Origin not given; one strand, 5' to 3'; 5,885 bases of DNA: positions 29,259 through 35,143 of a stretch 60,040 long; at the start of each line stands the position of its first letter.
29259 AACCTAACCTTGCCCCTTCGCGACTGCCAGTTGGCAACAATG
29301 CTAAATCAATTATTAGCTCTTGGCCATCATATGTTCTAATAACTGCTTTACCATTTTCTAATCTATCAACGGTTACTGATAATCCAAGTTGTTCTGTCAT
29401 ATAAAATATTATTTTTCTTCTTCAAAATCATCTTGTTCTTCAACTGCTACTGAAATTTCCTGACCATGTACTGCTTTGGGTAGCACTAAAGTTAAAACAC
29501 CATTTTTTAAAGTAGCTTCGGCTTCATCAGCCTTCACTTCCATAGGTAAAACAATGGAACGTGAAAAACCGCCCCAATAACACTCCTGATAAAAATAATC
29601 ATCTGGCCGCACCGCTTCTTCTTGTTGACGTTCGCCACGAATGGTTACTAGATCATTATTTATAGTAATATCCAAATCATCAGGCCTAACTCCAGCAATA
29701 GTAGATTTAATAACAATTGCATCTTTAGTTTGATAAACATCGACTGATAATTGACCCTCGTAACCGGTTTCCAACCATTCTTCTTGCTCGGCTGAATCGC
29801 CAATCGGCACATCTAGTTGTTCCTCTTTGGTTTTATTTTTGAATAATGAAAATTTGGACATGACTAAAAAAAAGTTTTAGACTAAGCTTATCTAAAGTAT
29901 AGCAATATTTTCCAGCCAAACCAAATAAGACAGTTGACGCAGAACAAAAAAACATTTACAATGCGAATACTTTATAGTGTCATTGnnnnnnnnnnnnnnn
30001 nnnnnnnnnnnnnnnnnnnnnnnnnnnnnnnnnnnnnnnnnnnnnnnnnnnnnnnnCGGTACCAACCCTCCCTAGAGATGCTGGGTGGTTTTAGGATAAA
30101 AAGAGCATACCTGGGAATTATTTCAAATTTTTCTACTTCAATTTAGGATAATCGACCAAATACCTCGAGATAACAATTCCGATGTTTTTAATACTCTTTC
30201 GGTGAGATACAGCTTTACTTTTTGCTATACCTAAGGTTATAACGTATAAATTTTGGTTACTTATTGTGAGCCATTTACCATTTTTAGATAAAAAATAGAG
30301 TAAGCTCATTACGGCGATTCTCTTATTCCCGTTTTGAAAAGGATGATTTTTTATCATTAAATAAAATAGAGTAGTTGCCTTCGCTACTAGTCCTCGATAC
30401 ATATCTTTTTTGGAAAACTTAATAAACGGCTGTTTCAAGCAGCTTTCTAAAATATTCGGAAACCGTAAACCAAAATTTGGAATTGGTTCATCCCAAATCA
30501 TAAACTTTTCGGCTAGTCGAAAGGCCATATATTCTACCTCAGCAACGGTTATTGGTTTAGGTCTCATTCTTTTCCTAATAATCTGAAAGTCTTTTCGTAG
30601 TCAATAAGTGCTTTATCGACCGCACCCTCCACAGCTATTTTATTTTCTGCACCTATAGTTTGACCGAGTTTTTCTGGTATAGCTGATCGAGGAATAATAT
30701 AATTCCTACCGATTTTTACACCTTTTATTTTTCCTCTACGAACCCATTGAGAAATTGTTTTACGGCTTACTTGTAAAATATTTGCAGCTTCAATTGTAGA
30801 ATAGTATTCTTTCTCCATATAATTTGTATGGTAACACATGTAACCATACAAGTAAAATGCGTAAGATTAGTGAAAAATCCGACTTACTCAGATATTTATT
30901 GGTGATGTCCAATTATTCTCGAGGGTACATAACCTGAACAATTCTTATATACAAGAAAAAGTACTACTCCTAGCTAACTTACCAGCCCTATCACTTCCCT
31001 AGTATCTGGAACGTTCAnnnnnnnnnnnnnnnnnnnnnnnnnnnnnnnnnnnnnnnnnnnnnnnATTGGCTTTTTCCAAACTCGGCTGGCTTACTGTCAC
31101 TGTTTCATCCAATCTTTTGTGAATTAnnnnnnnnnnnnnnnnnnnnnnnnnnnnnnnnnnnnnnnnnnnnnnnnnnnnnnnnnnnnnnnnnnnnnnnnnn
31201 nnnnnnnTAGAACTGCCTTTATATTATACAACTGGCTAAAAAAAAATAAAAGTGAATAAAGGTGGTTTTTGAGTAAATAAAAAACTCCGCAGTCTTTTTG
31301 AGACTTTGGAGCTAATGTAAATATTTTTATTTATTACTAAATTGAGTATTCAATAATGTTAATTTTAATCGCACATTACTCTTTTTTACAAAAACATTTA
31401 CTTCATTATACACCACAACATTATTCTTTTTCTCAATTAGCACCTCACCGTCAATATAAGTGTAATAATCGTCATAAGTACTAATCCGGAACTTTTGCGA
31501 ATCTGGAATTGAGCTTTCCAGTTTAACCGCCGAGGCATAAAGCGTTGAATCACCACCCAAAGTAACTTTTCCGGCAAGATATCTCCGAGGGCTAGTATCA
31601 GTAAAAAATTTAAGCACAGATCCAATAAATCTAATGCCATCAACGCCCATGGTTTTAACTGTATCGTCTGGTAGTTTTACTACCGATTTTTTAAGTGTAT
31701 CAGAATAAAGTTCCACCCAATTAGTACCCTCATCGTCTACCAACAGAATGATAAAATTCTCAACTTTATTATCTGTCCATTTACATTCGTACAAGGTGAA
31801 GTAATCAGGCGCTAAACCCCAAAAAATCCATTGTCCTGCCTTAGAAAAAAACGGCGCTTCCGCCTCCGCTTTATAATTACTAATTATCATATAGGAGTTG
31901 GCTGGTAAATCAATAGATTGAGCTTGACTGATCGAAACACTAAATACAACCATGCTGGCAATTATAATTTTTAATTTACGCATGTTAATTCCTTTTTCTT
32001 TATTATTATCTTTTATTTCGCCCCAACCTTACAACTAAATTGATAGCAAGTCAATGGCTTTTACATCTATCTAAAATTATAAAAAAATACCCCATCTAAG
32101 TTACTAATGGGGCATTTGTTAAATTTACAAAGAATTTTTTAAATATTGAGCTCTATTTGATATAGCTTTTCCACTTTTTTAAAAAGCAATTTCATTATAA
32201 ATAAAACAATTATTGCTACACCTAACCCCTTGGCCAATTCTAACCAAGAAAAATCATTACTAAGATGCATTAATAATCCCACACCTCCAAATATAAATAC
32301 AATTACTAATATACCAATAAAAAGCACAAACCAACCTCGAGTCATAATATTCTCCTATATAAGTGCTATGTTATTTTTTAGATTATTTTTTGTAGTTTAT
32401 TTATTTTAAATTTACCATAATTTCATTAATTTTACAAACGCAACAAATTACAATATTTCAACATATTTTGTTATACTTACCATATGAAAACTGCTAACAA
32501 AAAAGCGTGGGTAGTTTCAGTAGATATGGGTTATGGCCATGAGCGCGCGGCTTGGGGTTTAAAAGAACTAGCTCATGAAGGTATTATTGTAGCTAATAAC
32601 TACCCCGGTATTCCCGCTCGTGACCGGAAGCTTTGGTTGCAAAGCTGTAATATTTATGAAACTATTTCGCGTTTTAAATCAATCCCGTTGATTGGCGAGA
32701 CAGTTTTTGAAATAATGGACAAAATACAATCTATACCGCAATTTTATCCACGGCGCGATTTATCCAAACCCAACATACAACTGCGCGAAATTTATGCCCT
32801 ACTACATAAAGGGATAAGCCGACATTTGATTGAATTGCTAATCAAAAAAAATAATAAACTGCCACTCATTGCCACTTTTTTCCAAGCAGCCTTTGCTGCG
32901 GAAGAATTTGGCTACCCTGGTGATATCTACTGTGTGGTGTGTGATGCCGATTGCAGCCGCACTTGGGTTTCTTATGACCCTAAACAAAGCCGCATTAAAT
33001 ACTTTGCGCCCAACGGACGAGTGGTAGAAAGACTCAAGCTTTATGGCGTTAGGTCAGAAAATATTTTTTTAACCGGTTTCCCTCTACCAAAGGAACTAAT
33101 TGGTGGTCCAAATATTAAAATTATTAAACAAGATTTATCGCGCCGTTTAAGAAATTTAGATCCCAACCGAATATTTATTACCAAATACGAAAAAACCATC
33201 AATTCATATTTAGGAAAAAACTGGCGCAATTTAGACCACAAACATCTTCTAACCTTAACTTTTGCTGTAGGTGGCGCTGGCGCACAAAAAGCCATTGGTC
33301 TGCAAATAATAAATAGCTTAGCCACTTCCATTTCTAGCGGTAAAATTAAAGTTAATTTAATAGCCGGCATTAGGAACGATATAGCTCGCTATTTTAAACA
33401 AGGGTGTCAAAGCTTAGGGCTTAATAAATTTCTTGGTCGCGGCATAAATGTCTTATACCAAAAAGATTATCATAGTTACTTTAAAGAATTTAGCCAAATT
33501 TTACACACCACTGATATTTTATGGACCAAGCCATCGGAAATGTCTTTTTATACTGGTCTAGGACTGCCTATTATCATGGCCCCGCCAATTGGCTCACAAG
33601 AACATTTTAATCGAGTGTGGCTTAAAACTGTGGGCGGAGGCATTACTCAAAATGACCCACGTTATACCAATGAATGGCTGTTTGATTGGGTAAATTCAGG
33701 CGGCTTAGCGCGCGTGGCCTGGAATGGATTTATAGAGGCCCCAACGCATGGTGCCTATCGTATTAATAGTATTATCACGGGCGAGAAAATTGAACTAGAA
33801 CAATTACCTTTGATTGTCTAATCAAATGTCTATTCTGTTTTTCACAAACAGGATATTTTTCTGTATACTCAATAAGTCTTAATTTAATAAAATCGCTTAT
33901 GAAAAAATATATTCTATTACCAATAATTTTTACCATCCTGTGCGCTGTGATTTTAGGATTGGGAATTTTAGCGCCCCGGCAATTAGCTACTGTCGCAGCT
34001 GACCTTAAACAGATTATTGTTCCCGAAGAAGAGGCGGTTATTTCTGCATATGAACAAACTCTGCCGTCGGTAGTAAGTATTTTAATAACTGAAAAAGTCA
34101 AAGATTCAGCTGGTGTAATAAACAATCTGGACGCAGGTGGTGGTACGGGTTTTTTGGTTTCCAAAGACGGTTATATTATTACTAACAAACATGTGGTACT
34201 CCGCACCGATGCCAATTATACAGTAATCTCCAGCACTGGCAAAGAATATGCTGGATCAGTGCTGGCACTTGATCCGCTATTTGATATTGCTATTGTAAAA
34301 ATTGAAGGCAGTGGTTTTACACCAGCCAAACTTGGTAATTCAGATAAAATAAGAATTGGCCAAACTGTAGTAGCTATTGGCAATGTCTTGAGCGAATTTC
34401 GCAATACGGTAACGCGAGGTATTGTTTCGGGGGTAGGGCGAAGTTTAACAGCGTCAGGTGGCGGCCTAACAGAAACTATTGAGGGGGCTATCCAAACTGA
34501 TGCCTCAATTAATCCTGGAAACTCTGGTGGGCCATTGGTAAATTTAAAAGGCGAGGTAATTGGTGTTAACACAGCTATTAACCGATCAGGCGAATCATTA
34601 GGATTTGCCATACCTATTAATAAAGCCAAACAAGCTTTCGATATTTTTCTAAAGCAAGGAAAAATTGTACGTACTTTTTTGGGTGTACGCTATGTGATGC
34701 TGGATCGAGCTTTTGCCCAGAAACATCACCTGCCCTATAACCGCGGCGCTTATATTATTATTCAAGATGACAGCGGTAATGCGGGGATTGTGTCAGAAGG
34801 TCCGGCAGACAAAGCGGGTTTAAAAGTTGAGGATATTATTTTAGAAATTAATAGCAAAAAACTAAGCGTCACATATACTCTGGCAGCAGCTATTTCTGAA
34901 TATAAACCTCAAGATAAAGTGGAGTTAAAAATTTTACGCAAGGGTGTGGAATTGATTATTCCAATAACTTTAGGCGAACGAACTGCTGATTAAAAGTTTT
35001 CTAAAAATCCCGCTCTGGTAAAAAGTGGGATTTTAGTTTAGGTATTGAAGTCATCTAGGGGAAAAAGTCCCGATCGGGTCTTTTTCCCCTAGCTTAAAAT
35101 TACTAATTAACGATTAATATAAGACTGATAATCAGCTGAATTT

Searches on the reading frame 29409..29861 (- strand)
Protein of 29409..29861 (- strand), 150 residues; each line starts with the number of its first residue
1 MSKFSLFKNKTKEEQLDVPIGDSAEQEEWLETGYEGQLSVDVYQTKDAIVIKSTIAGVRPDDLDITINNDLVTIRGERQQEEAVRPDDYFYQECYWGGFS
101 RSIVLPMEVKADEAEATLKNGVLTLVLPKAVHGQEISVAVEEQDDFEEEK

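Call 87: search_protein_families(library=pfam, proteins=[window:29409-29861:-], max_evalue=0.0001)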
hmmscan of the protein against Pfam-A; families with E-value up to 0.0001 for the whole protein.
window:29409-29861:- (150 aa): 2 families
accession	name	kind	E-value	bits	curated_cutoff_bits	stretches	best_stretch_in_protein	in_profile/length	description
PF00011.27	HSP20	-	1.6e-17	63.9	20.8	1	42-140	2-101/102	Hsp20/alpha crystallin family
PF17886.7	ArsA_HSP20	-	1.4e-05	25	22.5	0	48-124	3-60/63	HSP20-like domain found in ArsA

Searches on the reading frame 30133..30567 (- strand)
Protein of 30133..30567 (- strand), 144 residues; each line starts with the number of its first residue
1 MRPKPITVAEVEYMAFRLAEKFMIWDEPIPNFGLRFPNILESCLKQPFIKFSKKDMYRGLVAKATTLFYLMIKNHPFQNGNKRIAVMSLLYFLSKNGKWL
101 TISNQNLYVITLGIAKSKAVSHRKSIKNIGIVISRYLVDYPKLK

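Call 87: search_protein_families(library=pfam, proteins=[window:30133-30567:-], max_evalue=0.0001)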
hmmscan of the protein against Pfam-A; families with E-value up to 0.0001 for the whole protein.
window:30133-30567:- (144 aa): 1 family
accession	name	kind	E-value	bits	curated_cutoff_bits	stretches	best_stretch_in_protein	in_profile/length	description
PF02661.23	Fic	-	4.1e-08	34.4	24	1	58-93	53-93/93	Fic/DOC family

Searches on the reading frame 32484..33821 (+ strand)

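Call 87: search_protein_families(library=pfam, proteins=[window:32484-33821:+], max_evalue=0.0001)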
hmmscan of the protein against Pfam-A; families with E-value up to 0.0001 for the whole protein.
window:32484-33821:+ (445 aa): 1 family
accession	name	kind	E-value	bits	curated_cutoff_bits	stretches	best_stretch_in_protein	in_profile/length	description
PF22053.2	DUF6938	-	6e-12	46.1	27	1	258-386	40-185/236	Domain of unknown function (DUF6938)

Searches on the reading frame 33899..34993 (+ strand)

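Call 87: search_protein_families(library=pfam, proteins=[window:33899-34993:+], max_evalue=0.0001)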
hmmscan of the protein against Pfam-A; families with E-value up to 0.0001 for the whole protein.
window:33899-34993:+ (364 aa): 6 families
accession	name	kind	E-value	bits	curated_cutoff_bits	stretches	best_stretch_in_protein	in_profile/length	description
PF13365.12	Trypsin_2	-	7.3e-34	118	27.6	1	82-223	1-144/144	Trypsin-like peptidase domain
PF00089.32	Trypsin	-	1.9e-19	70.8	20.6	1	82-244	27-217/220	Trypsin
PF13180.12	PDZ_2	-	1.5e-12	48.1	27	1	260-355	2-77/80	PDZ domain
PF17820.7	PDZ_6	-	7.7e-08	32.4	27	1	297-347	5-54/54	PDZ domain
PF10459.15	Peptidase_S46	-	5.9e-06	25.7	22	0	79-102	46-69/698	Peptidase S46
PF00595.29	PDZ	-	2.4e-05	25.1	23.2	0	297-345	32-80/81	PDZ domain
